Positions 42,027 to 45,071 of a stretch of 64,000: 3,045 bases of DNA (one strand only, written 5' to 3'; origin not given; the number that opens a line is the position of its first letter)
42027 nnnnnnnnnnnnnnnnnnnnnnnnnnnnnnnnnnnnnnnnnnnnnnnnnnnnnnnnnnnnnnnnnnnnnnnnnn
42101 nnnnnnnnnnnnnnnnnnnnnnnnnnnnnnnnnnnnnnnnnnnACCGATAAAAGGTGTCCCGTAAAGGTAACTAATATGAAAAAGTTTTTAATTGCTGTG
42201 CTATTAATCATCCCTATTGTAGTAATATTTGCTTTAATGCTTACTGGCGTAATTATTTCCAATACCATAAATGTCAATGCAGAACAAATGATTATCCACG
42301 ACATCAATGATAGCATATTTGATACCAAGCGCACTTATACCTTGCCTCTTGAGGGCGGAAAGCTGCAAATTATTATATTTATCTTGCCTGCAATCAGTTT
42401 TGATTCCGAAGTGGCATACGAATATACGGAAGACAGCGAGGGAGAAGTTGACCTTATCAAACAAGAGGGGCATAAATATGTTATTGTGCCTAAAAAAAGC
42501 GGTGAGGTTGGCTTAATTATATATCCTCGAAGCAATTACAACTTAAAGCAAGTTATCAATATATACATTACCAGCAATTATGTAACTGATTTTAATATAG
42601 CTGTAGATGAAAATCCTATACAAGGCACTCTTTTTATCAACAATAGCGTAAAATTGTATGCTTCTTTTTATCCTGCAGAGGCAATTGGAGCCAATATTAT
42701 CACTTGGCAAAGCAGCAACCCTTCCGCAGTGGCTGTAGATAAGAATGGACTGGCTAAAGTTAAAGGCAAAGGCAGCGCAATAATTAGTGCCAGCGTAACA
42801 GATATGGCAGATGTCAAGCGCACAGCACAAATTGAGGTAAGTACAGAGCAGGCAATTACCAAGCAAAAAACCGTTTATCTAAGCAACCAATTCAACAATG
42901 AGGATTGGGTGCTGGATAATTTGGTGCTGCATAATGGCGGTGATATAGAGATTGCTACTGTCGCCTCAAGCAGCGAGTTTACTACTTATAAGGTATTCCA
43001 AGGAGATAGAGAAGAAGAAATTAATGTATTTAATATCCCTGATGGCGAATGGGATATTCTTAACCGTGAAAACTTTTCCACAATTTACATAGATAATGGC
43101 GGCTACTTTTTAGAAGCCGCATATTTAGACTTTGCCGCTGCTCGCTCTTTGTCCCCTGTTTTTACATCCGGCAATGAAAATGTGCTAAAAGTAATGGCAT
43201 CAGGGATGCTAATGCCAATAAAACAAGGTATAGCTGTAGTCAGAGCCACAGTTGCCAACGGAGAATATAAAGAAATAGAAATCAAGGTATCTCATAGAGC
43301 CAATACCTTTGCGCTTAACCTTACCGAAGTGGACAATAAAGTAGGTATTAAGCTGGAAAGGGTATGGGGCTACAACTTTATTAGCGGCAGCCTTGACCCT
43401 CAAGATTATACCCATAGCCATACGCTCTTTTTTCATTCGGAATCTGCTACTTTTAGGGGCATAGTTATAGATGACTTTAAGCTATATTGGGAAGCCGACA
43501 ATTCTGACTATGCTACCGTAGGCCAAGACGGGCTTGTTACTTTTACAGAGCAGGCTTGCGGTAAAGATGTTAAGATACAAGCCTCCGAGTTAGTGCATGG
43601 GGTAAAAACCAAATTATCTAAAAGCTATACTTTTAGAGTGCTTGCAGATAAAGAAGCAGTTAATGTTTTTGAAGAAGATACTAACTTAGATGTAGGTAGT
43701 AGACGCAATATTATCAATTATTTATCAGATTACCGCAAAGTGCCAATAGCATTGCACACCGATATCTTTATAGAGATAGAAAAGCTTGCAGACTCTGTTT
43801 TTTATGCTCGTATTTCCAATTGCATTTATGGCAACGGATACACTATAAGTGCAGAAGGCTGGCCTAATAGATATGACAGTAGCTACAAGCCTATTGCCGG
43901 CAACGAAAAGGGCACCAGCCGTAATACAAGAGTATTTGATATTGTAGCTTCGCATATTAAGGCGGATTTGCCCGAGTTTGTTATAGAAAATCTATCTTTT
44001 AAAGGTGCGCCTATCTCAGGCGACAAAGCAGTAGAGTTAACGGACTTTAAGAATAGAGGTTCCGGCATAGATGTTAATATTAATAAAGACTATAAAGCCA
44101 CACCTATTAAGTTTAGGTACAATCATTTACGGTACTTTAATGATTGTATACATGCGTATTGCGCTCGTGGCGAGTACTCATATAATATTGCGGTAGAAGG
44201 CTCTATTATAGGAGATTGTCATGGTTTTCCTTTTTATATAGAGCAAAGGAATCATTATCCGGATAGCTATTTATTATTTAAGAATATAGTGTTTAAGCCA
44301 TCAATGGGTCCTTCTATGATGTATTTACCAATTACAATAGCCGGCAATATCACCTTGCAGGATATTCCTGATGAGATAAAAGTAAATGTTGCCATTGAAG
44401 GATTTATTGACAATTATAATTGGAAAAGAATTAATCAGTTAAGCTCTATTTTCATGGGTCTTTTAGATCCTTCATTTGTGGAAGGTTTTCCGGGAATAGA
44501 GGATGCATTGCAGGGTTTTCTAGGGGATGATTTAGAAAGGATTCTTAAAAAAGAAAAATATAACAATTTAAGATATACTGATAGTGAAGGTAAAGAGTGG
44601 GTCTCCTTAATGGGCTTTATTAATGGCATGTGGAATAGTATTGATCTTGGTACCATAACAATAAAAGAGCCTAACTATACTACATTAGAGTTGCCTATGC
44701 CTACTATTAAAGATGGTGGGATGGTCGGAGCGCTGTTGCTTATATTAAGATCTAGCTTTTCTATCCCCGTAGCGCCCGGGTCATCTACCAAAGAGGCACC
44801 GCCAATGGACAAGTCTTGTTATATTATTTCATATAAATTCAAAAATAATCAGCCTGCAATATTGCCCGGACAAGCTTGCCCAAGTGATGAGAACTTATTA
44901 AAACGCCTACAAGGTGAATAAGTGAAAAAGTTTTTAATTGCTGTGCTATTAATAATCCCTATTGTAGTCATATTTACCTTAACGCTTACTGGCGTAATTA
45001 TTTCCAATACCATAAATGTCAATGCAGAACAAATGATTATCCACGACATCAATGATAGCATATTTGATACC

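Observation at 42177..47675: Tandem 2.7-kb gene pair has a sharp mosaic boundary: the 5' ~1.4 kb is identical and the 3' halves are strongly diverged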

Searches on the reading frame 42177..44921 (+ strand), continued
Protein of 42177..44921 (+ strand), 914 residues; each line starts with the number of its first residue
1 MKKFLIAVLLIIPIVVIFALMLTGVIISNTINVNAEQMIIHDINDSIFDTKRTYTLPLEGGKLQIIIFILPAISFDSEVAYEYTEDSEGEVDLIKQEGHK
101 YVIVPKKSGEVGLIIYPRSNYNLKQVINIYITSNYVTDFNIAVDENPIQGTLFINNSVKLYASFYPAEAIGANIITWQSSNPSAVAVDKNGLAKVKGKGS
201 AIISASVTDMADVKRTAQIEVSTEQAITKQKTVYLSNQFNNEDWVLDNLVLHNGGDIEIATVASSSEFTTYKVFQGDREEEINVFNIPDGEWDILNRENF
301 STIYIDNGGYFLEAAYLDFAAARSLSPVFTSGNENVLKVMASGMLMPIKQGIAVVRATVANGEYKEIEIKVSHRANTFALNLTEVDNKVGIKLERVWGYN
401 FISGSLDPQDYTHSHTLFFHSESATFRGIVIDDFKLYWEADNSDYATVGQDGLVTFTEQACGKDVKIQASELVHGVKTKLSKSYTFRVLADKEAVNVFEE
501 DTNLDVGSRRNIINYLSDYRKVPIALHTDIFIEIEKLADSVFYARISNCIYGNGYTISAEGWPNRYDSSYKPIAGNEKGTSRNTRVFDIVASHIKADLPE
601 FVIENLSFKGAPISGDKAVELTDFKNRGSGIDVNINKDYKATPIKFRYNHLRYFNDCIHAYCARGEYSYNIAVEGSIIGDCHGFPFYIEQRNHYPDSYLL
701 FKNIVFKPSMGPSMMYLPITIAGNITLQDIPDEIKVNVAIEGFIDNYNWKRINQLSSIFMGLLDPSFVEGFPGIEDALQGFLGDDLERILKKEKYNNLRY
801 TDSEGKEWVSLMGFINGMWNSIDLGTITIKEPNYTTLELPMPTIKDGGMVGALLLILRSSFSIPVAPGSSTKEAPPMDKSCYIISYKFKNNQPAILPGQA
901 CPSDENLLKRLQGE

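Call 43: find_related_loci(query=window:42177-44918:+, collection=metagenome_contigs, flank=6000)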
Query window:42177-44918:+ (914 aa) in metagenome_contigs; peptide patterns used: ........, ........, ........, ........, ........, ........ (x = any residue, [..] = any of these).
85 stretches matched a pattern; 2 encode a relative of the query (tblastn E <= 1e-3); 2 distinct loci.
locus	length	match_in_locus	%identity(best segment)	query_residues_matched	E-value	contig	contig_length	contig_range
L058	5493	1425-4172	78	1-914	0e+0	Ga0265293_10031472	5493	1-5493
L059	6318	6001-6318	100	1-106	3e-59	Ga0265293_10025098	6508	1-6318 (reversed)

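Call 63: search_protein_families(library=phrogs, proteins=[window:42177-44921:+], max_evalue=0.01)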
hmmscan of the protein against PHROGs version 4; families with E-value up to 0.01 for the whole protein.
window:42177-44921:+ (914 aa): 6 families
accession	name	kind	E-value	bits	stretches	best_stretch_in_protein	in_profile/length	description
phrog_215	-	head and packaging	1.3e-10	42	1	146-259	229-330/491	structural protein with Ig domain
phrog_35892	-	unknown function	1.4e-06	27.2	1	164-364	752-947/1181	-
phrog_1280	-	other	2e-05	25.2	1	149-220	174-243/248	Ig domain containing protein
phrog_10059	-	unknown function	0.0003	20.7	1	151-226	195-266/345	-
phrog_28902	-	tail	0.00055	19.2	1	142-208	542-607/709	major tail protein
phrog_12846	-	tail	0.0037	17.2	1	153-228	328-404/552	tail fiber protein; Ig-domain containing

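Call 66: search_protein_representatives(alignment_id=A1)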
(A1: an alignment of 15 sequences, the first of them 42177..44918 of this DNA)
Query: 15 sequences, 874 profile positions. Proteins with E-value up to 0.001 (for the whole library): 57560; up to 1e-10: 19674; up to 1e-30: 2599. The best 150 are listed.
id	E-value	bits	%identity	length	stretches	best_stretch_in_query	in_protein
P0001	0.0e+00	1214.0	-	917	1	1-873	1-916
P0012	0.0e+00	1061.1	-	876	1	1-872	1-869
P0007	0.0e+00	1044.5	-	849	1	1-872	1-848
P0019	2.4e-283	958.7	-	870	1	1-872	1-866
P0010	7.5e-279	943.8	-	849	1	1-872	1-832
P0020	1.2e-251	853.8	-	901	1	1-873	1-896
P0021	1.9e-240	816.7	-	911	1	1-872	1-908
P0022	4.1e-233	792.5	-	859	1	1-872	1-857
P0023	2.5e-225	766.7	-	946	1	1-872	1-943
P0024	2.7e-222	756.7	-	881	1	1-873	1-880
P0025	3.8e-222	756.2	-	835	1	1-872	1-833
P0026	1.8e-217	740.7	-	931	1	1-873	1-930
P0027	2.0e-216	737.2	-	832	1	1-872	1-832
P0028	1.9e-215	734.0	-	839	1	1-872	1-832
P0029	1.1e-213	728.2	-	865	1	1-872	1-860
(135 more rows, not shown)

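Call 69: find_encoding_contigs(protein=P0003, flank=8000, max_places=3)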
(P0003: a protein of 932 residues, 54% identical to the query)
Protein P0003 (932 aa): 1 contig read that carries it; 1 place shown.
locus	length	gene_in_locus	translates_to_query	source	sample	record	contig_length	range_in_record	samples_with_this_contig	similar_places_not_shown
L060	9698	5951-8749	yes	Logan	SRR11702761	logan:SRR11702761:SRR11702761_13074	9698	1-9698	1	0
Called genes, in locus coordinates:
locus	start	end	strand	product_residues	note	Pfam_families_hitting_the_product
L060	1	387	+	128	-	?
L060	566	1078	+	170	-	-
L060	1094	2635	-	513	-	PF00005:ABC_tran, PF02463:SMC_N (faint), PF13304:AAA_21 (faint), PF12848:ABC_tran_Xtn, PF00005:ABC_tran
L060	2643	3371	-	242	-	PF00106:adh_short, PF08659:KR, PF23441:SDR (weak), PF13561:adh_short_C2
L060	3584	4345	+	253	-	PF00005:ABC_tran, PF13304:AAA_21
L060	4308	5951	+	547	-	-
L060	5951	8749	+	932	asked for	PF02368:Big_2 (faint), PF26182:Ig_NUP210_5th (faint), PF22359:Big-like (faint)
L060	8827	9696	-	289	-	?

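Call 70: find_encoding_contigs(protein=P0002, flank=8000, max_places=3)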
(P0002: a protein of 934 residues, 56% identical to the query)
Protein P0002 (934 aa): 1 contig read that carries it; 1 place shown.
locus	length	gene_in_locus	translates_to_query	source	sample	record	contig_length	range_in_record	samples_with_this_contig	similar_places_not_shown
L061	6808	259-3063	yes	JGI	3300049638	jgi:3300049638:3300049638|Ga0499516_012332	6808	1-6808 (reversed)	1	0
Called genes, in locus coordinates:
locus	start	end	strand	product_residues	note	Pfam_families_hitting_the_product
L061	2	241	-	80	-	?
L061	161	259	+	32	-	-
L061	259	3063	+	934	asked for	PF02368:Big_2 (faint), PF21764:Invasin_D4 (faint), PF26918:Ig_Eae (faint), PF26182:Ig_NUP210_5th (faint), PF22359:Big-like (faint)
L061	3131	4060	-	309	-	PF01116:F_bP_aldolase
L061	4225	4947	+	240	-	PF05175:MTS, PF01135:PCMT (weak), PF02475:TRM5-TYW2_MTfase, PF03602:Cons_hypoth95 (weak), PF06325:PrmA, PF09445:Methyltransf_15 (weak), PF13847:Methyltransf_31, PF13649:Methyltransf_25, +3 more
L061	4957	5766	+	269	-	PF00590:TP_methylase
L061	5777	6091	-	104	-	PF03091:CutA1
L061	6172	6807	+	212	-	?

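Call 72: list_cluster_members(proteins=[P0001])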
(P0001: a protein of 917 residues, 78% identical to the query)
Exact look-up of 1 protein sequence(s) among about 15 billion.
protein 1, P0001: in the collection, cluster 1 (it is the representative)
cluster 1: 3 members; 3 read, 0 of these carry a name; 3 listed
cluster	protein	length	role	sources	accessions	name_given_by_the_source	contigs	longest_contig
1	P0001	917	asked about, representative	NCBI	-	-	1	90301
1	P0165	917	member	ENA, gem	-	-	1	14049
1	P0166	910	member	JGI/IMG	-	-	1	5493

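Call 73: find_encoding_contigs(protein=P0165, flank=10000, max_places=3)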
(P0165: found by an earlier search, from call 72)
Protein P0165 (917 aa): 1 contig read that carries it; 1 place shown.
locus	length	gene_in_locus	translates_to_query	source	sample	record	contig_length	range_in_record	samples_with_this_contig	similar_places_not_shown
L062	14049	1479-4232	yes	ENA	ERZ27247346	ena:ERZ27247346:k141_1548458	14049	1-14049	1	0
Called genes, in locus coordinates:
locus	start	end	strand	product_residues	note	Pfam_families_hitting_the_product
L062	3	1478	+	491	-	?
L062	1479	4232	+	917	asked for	PF02368:Big_2 (faint), PF26918:Ig_Eae (weak)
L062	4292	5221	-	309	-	PF01116:F_bP_aldolase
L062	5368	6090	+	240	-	PF02384:N6_Mtase (weak), PF05175:MTS, PF06325:PrmA, PF02475:TRM5-TYW2_MTfase (weak), PF12847:Methyltransf_18 (faint), PF13847:Methyltransf_31, PF13649:Methyltransf_25 (weak)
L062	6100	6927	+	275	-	PF00590:TP_methylase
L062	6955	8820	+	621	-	-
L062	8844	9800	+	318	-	PF01300:Sua5_yciO_yrdC, PF03481:Sua5_C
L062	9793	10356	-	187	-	PF01966:HD (faint)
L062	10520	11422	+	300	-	-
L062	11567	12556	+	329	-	-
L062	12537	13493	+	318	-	PF03881:Fructosamin_kin, PF01636:APH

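Call 82: search_protein_families(library=pfam, alignment_id=A1, max_evalue=0.05)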
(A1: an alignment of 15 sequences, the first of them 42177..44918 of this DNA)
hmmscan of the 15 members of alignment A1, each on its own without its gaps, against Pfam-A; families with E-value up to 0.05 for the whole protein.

A. member 1, window:42177-44918:+ (914 aa): 3 families
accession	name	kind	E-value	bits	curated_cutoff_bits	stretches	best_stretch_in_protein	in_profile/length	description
PF02368.24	Big_2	-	8e-08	32.6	22.8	1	153-212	15-73/79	Bacterial Ig-like domain (group 2)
PF22359.2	Big-like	-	0.00078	20.1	27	0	329-371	5-46/48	Bacterial Ig-like domain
PF21461.3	HL_N-beta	-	0.025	14.8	27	0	102-126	30-53/57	Hyaluronate lyase, N-terminal beta-sheet domain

B. families by the number of members that match (of 15 scanned): 9 families
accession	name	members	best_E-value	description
PF02368.24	Big_2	15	2.2e-11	Bacterial Ig-like domain (group 2)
PF22359.2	Big-like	11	1.5e-11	Bacterial Ig-like domain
PF21461.3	HL_N-beta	9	6.4e-10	Hyaluronate lyase, N-terminal beta-sheet domain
PF13229.12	Beta_helix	5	2.8e-06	Right handed beta helix region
PF25354.1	Ig_NUP210_16th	2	0.017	NUP210-like, Ig-like domain 16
PF21764.3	Invasin_D4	2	0.024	Invasin, domain 4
PF02239.22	Cytochrom_D1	1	0.006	Cytochrome D1 heme domain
PF21602.3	GldM_3rd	1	0.0061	GldM third domain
PF10988.14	DUF2807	1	0.021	Putative auto-transporter adhesin, head GIN domain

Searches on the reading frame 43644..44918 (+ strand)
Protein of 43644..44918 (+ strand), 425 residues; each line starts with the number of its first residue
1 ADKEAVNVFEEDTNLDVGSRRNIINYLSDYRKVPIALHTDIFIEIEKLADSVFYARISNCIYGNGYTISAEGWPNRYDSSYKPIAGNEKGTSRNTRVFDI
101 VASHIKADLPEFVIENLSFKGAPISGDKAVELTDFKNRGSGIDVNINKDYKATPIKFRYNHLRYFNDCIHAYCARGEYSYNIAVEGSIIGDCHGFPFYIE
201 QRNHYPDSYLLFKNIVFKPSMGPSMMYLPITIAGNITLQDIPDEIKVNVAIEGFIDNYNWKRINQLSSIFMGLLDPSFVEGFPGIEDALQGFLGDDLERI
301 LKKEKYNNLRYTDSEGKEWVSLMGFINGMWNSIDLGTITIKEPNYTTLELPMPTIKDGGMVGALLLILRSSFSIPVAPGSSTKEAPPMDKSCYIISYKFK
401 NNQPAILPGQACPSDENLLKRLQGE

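Call 29: search_solved_structures(query=A2, max_evalue=1)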
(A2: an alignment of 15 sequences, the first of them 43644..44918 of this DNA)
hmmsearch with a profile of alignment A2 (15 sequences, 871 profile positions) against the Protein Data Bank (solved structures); distinct sequences matched with E-value up to 1: 18.
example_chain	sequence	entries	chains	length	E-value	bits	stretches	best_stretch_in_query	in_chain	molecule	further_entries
9ifo_A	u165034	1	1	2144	1.5e-10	42.9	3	177-212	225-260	Teneurin-Like Protein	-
9pt5_A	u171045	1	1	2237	1.8e-10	42.6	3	177-212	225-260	Teneurin-like protein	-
7quz_AAA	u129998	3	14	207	1.7e-06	29.5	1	152-224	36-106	Beta-1,3-glucanase bglH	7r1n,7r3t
8s83_A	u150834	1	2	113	0.00023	22.4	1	171-225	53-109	S-layer protein sap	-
4uid_A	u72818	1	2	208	0.00024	22.4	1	325-376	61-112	SURFACE LAYER PROTEIN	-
8yk1_A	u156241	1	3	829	0.00041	21.6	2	178-217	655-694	Alpha-galactosidase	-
9cuy_c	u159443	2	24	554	0.00065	20.9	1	163-211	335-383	Short tail fiber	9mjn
2zwk_A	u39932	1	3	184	0.00085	20.5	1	177-235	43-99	Intimin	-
3ncx_A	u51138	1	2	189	0.00087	20.5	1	177-235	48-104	Intimin adherence protein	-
2zqk_A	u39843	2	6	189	0.00089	20.5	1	177-235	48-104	Intimin | Intimin adherence protein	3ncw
6n1a_A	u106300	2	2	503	0.0014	19.8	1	153-210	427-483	Carbohydrate-binding protein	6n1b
5ftx_A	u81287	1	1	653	0.0033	18.6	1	325-376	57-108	SURFACE LAYER PROTEIN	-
2mh4_A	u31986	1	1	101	0.16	13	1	177-368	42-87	LigB-like protein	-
2n7s_A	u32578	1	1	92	0.21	12.7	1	176-217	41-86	Ig-like repeat domain protein 1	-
3cw1_E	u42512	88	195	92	0.22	12.6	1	602-659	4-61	Small nuclear ribonucleoprotein E | SmE | Sm-E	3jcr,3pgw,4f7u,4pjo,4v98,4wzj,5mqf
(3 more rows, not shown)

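Call 38: predict_structure(alignment_id=A2)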
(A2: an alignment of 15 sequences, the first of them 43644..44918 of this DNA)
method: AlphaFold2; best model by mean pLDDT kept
length: 425 residues; sequences in the alignment: 15
mean_pLDDT: 85.7   pTM: 0.88
mean pLDDT of the five models: 85.7, 83.0, 79.1, 74.6, 74.3
residues with pLDDT >= 90: 166; 70-90: 228; 50-70: 28; < 50: 3
segments of 3 or more residues with pLDDT < 50: 47-49
pLDDT, mean of each block of 10 residues (from residue 1): 82 82 86 93 65 80 93 76 75 81 89 95 76 84 85 91 95 80 96 94 81 95 91 82 87 92 90 77 79 88 87 91 90 88 87 83 81 88 87 87 83 88 82
secondary structure, 60 per line:
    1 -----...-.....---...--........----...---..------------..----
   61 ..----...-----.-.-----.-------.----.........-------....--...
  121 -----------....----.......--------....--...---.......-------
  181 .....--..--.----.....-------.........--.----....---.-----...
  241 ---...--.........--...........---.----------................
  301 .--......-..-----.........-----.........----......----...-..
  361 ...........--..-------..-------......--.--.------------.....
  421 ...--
elements in order: E6-8 H10-14 H23-30 E35-37 E67-69 E96-101 E112-115 E118-120 H132-135 E140-146 E155-158 E161-163 E167-173 E181-185 E197-201 E209-217 E225-228 E244-246 E249-257 E260-262 H263-270 H285-301 H304-309 E318-326 E332-334 E338-340 E345-350 H359-371 E392-397 H416-423

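Call 64: search_dna_similar(query=window:43644-44918:+, collection=phages, mode=protein, max_evalue=0.001, max_rows=10)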
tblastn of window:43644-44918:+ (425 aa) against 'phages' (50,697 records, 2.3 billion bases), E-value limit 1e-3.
No match.

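Call 68: fold_search(model_id=the predicted structure, library=pdb)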
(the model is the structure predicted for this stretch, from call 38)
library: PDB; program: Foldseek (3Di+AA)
matches with E <= 10: 250; with E <= 0.001: 0
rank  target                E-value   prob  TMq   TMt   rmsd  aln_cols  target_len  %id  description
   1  7vyv_A                8.1e-03  0.99  0.34  0.22  10.9       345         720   10  Cryo-EM structure of Depo32, a Klebsiella phage depolymerase targets the K2 serotype K. pneumoniae (released 2023-08-30)
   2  7vz3_B                1.3e-02  0.99  0.35  0.21  10.6       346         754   10  Cryo-EM structure of Depo32, a Klebsiella phage depolymerase targets the K2 serotype K. pneumoniae (released 2023-08-30)
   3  1wmr_A                2.7e-02  0.35  0.19  0.16  13.6       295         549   10  Crystal Structure of Isopullulanase from Aspergillus niger ATCC 9642 (released 2005-07-19)
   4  1qrc                  3.2e-02  0.07  0.10  0.09  16.2       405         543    9  TAILSPIKE PROTEIN, MUTANT W391A (released 2000-04-12)
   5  1qa3                  3.5e-02  0.08  0.11  0.10  16.2       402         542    9  TAILSPIKE PROTEIN, MUTANT A334I (released 2000-01-12)
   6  3wwg_D                4.1e-02  0.25  0.18  0.16  13.4       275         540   10  Crystal structure of the N-glycan-deficient variant N448A of isopullulanase complexed with isopanose (released 2014-11-12)
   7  6qi5_Q                4.5e-02  0.94  0.26  0.30   7.9       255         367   11  Near Atomic Structure of an Atadenovirus Shows a possible gene duplication event and Intergenera Variations in Cementi (released 2020-08-05)
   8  5zks                  5.8e-02  0.18  0.16  0.15  15.3       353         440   10  Crystal structure of DFA-IIIase from Arthrobacter chlorophenolicus A6 (released 2018-12-19)
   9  1qrb                  5.8e-02  0.08  0.11  0.09  17.3       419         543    8  PLASTICITY AND STERIC STRAIN IN A PARALLEL BETA-HELIX: RATIONAL MUTATIONS IN P22 TAILSPIKE PROTEIN (released 2000-04-12)
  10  5zl4_A                6.7e-02  0.35  0.20  0.21  12.4       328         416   11  Crystal structure of DFA-IIIase from Arthrobacter chlorophenolicus A6 wihout its lid in complex with GF2 (released 2018-12-19)
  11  2xc1_B                6.7e-02  0.04  0.09  0.07  16.8       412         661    8  Full-length Tailspike Protein Mutant Y108W of Bacteriophage P22 (released 2011-05-04)
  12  1tyv                  7.5e-02  0.08  0.12  0.10  16.4       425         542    8  STRUCTURE OF TAILSPIKE-PROTEIN (released 1997-07-23)
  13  2xc1_A                7.5e-02  0.06  0.11  0.08  15.9       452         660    8  Full-length Tailspike Protein Mutant Y108W of Bacteriophage P22 (released 2011-05-04)
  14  6w4q_B                7.8e-02  0.89  0.30  0.18   9.0       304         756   10  Crystal structure of full-length tailspike protein 2 (TSP2, ORF211) ) from Escherichia coli O157:H7 bacteriophage CAB1 (released 2021-01-20)
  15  9qrm_B                7.8e-02  0.69  0.23  0.18  10.4       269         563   10  X-ray structure of Kp32gp38 in complex with K21 pyr5 (released 2025-09-03)
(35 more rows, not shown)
